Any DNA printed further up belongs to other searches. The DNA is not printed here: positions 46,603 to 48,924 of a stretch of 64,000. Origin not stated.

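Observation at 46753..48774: Multiheme cytochrome that is a type IX secretion system cargo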

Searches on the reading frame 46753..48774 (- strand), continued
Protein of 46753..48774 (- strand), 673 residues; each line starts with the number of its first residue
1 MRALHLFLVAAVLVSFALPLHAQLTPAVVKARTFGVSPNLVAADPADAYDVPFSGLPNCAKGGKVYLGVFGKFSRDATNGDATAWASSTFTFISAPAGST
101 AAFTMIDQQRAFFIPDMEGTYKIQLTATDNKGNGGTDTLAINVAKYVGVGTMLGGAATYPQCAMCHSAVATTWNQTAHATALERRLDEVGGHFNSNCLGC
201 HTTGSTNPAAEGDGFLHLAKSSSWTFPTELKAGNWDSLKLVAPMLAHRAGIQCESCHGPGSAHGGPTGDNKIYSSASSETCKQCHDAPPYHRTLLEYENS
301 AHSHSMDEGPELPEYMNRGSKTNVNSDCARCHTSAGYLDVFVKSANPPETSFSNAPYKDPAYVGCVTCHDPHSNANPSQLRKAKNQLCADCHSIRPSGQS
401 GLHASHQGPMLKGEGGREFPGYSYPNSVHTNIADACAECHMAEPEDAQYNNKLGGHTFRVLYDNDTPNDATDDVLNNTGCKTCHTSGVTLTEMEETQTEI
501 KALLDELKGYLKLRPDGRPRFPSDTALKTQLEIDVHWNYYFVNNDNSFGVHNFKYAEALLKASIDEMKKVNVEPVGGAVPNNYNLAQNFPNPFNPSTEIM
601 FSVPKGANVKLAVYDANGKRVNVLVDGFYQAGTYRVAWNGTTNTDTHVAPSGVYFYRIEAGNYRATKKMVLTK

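Call 32: find_encoding_contigs(protein=P0005, flank=10000, max_places=1)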
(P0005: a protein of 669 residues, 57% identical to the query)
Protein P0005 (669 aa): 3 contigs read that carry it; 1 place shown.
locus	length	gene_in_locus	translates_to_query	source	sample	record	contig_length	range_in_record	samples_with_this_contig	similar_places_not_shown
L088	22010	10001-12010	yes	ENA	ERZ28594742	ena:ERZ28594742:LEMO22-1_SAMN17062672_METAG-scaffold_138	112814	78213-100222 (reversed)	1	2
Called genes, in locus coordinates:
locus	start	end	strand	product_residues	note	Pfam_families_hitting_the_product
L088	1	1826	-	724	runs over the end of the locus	PF03190:Thioredox_DsbH, PF13899:Thioredoxin_7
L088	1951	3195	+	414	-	PF04286:DUF445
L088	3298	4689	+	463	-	PF11551:Omp28, PF13860:FlgD_ig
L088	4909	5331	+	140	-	PF01797:Y1_Tnp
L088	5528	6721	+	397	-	PF00557:Peptidase_M24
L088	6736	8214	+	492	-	PF00474:SSF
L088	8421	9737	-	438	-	PF13439:Glyco_transf_4 (faint), PF13579:Glyco_trans_4_4 (weak), PF13692:Glyco_trans_1_4 (weak)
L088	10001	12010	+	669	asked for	PF22113:Mtrc-MtrF_II-IV_dom (faint), PF13435:Cytochrome_C554 (faint), PF14522:Cytochrome_C7 (faint), PF14537:Cytochrom_c3_2 (faint), PF09699:Paired_CXXCH_1, PF18962:Por_Secre_tail (faint), PF13860:FlgD_ig (weak)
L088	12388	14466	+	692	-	PF09699:Paired_CXXCH_1 (faint), PF14522:Cytochrome_C7 (faint), PF14537:Cytochrom_c3_2 (faint), PF22113:Mtrc-MtrF_II-IV_dom (faint), PF02335:Cytochrom_C552 (faint), PF13435:Cytochrome_C554 (weak), PF13860:FlgD_ig (weak), PF18962:Por_Secre_tail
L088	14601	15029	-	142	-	PF06508:QueC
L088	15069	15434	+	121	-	-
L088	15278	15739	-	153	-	PF14489:QueF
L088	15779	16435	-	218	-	PF13353:Fer4_12 (weak), PF04055:Radical_SAM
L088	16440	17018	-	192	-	PF02632:BioY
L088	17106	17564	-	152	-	PF10604:Polyketide_cyc2 (weak), PF03364:Polyketide_cyc (weak)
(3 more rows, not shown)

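Call 46: predict_structure(alignment_id=A1)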
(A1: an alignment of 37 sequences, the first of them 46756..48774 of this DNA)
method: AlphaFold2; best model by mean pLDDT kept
length: 673 residues; sequences in the alignment: 37
mean_pLDDT: 88.3   pTM: 0.76
mean pLDDT of the five models: 88.3, 86.3, 81.6, 80.1, 76.0
residues with pLDDT >= 90: 394; 70-90: 235; 50-70: 39; < 50: 5
segments of 3 or more residues with pLDDT < 50: 309-311
pLDDT, mean of each block of 10 residues (from residue 1): 74 66 76 90 77 92 94 81 93 98 95 96 96 94 94 87 91 93 95 92 91 94 94 96 93 91 74 84 87 90 71 71 73 92 88 85 92 92 93 80 87 92 92 93 93 93 91 93 89 93 93 87 86 93 92 97 85 75 91 86 88 92 84 88 70 95 94 86
secondary structure, 60 per line:
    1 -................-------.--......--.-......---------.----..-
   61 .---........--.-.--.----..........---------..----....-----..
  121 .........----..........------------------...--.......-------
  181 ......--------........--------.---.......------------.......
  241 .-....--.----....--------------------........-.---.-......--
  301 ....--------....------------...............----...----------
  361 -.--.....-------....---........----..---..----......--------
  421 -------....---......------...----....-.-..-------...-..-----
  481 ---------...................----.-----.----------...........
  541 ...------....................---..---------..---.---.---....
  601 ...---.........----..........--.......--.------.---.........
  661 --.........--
elements in order: H2-17 E28-33 H38-43 E65-72 E85-94 E110-113 E119-129 E134-143 H167-173 H181-186 H195-201 H215-221 H234-241 H243-246 H254-257 H278-285 H293-298 H301-304 H313-316 H329-332 H334-343 H365-368 H384-391 H407-412 H428-431 H435-440 H490-508 H530-543 H550-569 E597-603 E607-615 E620-629 E632-638 E652-660 E663-671

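Call 48: fold_search(model_id=the predicted structure, library=pdb)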
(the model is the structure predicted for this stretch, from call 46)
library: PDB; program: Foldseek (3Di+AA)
matches with E <= 10: 1738; with E <= 0.001: 1
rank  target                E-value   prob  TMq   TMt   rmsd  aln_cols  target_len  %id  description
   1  7y9a_A                9.6e-04  1.00  0.10  0.27   5.7        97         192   18  Crystal structure of sDscam Ig1-2 domains, isoform beta2v6 (released 2023-05-24)
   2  8jmw_A                1.1e-03  1.00  0.10  0.13   6.4        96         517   22  Fibril form of serine peptidase Vpr (released 2023-12-06)
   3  6za2_B                1.2e-03  1.00  0.12  0.08   5.9       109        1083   24  Crystal structure of dimeric latent PorU from Porphyromonas gingivalis (released 2021-09-29)
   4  6za2_A                1.5e-03  1.00  0.12  0.08   5.8       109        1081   24  Crystal structure of dimeric latent PorU from Porphyromonas gingivalis (released 2021-09-29)
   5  9gpe_A                1.9e-03  0.08  0.07  0.08  27.6       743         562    9  ManDH5 E303Q in complex with mannotetraose after co-crystalliztion with mannotetraose at 1.6 angstroms resolution a be (released 2025-09-17)
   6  2p9r_A                2.0e-03  1.00  0.12  0.65   3.3       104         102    9  Human alpha2-macroglogulin is composed of multiple domains, as predicted by homology with complement component C3 (released 2007-08-21)
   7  9gmj                  2.3e-03  0.11  0.09  0.09  27.7       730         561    9  The crystal structure of ManDH5 Selenomethionine derivative at 1.6 Angstroms resolution - a beta-D-Mannanase of GH5 fami (released 2025-09-10)
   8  7e1y_A                3.2e-03  0.93  0.10  0.12  12.4       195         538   10  Staphylothermus marinus amylopullulanase -SmApu (released 2022-02-09)
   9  9gpa                  3.4e-03  0.10  0.08  0.09  27.7       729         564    9  ManDH5- a beta-D-Mannanase of GH5 family from Dictyoglomus thermophilium (released 2025-09-17)
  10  5icu                  3.9e-03  1.00  0.10  0.50   4.3       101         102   12  The crystal structure of CopC from Methylosinus trichosporium OB3b (released 2016-04-06)
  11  9gpg_A                4.1e-03  0.09  0.09  0.09  27.7       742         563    9  Complex of ManDH5 native enzyme with Mannobiose after co crystallization with Mannopentaose at 1.7 angstroms resolutio (released 2025-09-17)
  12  2xwx_A                4.4e-03  1.00  0.12  0.20   4.4       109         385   12  Vibrio cholerae colonization factor GbpA crystal structure (released 2011-11-16)
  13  9c14                  4.4e-03  1.00  0.10  0.45   5.0       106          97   19  Structure of the CopC-like domain of YcnJ (released 2025-08-06)
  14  3osv_C                4.6e-03  1.00  0.11  0.46   9.6       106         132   17  The crytsal structure of FLGD from P. Aeruginosa (released 2011-05-04)
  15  3osv_D                4.8e-03  1.00  0.10  0.47   3.8        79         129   23  The crytsal structure of FLGD from P. Aeruginosa (released 2011-05-04)
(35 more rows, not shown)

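Call 68: find_encoding_contigs(protein=P0018, flank=10000, max_places=1)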
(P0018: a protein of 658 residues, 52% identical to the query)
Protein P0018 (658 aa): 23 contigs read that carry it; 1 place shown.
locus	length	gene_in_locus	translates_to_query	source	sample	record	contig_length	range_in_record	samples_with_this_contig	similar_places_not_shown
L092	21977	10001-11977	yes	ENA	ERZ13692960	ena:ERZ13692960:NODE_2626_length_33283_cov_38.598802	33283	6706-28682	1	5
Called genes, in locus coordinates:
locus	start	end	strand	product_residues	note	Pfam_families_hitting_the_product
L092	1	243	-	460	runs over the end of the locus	-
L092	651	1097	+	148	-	-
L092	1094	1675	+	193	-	-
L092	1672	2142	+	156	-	-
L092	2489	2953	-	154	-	PF04073:tRNA_edit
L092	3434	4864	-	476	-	PF01134:GIDA (weak), PF01262:AlaDh_PNT_C (faint), PF03721:UDPG_MGDP_dh_N (faint), PF07992:Pyr_redox_2, PF12831:FAD_oxidored (weak), PF13450:NAD_binding_8 (faint), PF00070:Pyr_redox, PF02852:Pyr_redox_dim, +1 more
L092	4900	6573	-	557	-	-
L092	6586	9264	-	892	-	PF28598:PDH_E1_N, PF00456:Transketolase_N, PF17831:PDH_E1_M, PF22613:Transketolase_C_1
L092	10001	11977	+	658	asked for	PF14522:Cytochrome_C7 (faint), PF13435:Cytochrome_C554 (faint), PF14537:Cytochrom_c3_2 (faint), PF22113:Mtrc-MtrF_II-IV_dom (weak), PF09699:Paired_CXXCH_1, PF18962:Por_Secre_tail, PF13860:FlgD_ig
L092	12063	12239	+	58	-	-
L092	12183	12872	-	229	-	PF06508:QueC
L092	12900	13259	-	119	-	PF14489:QueF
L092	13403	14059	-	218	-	PF04055:Radical_SAM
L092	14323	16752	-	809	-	PF13964:Beta-prop_Calicin, PF24681:Kelch_KLHDC2_KLHL20_DRC7, PF13415:Beta-prop_FBX42, PF24981:Beta-prop_ATRN-LZTR1, PF24996:NANM, PF25210:Kelch_FKB95, PF13964:Beta-prop_Calicin, PF11551:Omp28, +5 more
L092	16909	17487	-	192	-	-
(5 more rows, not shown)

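Call 69: find_encoding_contigs(protein=P0012, flank=10000, max_places=1)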
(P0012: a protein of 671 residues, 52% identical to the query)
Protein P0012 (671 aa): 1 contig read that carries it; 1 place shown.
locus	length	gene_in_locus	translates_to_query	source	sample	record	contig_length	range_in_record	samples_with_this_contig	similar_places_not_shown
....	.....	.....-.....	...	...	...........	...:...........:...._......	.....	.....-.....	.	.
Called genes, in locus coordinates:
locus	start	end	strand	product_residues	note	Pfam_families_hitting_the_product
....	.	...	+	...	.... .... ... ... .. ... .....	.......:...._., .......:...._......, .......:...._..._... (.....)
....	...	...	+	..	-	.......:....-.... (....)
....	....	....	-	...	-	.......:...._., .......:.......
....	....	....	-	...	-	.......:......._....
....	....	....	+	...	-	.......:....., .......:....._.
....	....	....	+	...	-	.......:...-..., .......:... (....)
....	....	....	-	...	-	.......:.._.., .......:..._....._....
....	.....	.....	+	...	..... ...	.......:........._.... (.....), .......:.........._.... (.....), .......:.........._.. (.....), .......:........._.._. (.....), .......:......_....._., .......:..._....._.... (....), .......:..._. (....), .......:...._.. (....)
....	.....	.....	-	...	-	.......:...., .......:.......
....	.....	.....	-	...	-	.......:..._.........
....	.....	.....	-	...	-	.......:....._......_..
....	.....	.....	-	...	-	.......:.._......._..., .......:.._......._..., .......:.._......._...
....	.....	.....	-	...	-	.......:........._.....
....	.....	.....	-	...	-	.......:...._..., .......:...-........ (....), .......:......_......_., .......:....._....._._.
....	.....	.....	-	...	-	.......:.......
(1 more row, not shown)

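Call 79: find_encoding_contigs(protein=P0039, flank=10000, max_places=1)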
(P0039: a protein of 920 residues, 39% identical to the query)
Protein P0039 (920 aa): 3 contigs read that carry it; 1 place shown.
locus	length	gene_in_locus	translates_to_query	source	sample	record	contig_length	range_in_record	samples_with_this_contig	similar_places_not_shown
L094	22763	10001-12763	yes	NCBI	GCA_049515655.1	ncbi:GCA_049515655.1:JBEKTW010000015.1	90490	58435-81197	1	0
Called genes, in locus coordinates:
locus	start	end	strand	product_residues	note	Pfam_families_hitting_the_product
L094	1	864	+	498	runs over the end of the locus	PF03264:Cytochrom_NNT (weak), PF14522:Cytochrome_C7 (faint), PF14537:Cytochrom_c3_2 (faint)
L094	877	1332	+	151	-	PF00355:Rieske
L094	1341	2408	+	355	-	PF00033:Cytochrome_B, PF13631:Cytochrom_B_N_2, PF00032:Cytochrom_B_C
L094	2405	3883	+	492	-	PF22678:Cytochrom_c_NrfB-like (weak), PF09699:Paired_CXXCH_1 (faint), PF14522:Cytochrome_C7 (faint), PF02335:Cytochrom_C552 (weak), PF14537:Cytochrom_c3_2 (weak)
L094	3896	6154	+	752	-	PF01578:Cytochrom_C_asm, PF16327:CcmF_C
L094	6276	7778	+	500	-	PF00672:HAMP (weak), PF00512:HisKA, PF02518:HATPase_c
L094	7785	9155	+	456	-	PF00072:Response_reg, PF00004:AAA (faint), PF00158:Sigma54_activat, PF14532:Sigma54_activ_2, PF07724:AAA_2 (weak), PF07728:AAA_5 (weak), PF25601:AAA_lid_14, PF02954:HTH_8, +1 more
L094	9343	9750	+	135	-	PF00072:Response_reg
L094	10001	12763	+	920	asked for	PF13435:Cytochrome_C554 (faint), PF14522:Cytochrome_C7 (faint), PF22113:Mtrc-MtrF_II-IV_dom (weak), PF09699:Paired_CXXCH_1 (weak), PF18962:Por_Secre_tail (faint), PF13860:FlgD_ig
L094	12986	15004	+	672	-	PF17900:Peptidase_M1_N, PF01433:Peptidase_M1, PF18962:Por_Secre_tail (faint), PF13860:FlgD_ig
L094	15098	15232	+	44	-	PF20077:CcmD_alt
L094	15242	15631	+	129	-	PF03100:CcmE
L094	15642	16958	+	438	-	-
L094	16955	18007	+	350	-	PF14522:Cytochrome_C7 (weak), PF14537:Cytochrom_c3_2 (faint), PF14522:Cytochrome_C7 (weak)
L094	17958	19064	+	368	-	PF14522:Cytochrome_C7 (faint), PF14537:Cytochrom_c3_2 (faint)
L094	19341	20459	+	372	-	PF00180:Iso_dh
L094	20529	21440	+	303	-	PF00682:HMGL-like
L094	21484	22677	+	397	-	PF02515:CoA_transf_3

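Call 80: find_encoding_contigs(protein=P0026, flank=10000, max_places=1)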
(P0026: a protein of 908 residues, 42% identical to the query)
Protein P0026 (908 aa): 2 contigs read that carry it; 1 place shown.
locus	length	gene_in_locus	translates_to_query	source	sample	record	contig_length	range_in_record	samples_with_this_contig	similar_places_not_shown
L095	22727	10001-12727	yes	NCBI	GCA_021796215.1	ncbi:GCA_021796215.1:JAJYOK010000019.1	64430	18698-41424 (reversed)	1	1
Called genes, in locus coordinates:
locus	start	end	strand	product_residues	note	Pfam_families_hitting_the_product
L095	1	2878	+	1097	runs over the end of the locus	PF00133:tRNA-synt_1, PF09334:tRNA-synt_1g (weak), PF08264:Anticodon_1, PF19302:DUF5915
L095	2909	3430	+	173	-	PF01258:zf-dskA_traR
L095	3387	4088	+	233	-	PF01252:Peptidase_A8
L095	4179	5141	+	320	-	PF01479:S4, PF00849:PseudoU_synth_2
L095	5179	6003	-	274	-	PF04085:MreC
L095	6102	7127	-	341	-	PF00022:Actin (weak), PF06723:MreB_Mbl, PF00012:HSP70, PF14450:FtsA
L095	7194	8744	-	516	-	PF02142:MGS, PF01808:AICARFT_IMPCHas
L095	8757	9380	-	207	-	PF00551:Formyl_trans_N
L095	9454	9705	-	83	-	-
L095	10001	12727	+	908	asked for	PF14522:Cytochrome_C7 (faint), PF22113:Mtrc-MtrF_II-IV_dom (faint), PF13435:Cytochrome_C554 (faint), PF14537:Cytochrom_c3_2 (faint), PF09699:Paired_CXXCH_1, PF13860:FlgD_ig, PF18962:Por_Secre_tail (faint)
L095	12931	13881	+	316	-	-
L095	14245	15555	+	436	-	PF01391:Collagen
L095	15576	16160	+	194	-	PF18962:Por_Secre_tail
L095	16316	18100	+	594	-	PF01223:Endonuclease_NS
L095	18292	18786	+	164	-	PF01252:Peptidase_A8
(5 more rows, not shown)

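Call 94: list_cluster_members(proteins=[P0384, window:46756-48774:-, P0121])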
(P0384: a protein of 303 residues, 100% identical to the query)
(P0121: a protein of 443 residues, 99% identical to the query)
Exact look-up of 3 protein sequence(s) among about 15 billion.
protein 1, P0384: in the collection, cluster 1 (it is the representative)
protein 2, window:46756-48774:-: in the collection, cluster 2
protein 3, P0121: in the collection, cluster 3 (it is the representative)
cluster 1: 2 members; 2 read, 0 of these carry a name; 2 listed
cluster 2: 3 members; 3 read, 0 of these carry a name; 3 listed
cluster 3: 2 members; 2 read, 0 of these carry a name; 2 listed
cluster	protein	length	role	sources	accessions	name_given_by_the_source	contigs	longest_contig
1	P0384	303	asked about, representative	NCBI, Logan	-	-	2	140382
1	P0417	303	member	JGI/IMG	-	-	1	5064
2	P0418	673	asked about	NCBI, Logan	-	-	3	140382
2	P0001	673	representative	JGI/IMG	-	-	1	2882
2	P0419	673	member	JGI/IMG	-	-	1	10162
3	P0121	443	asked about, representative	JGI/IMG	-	-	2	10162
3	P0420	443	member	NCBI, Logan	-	-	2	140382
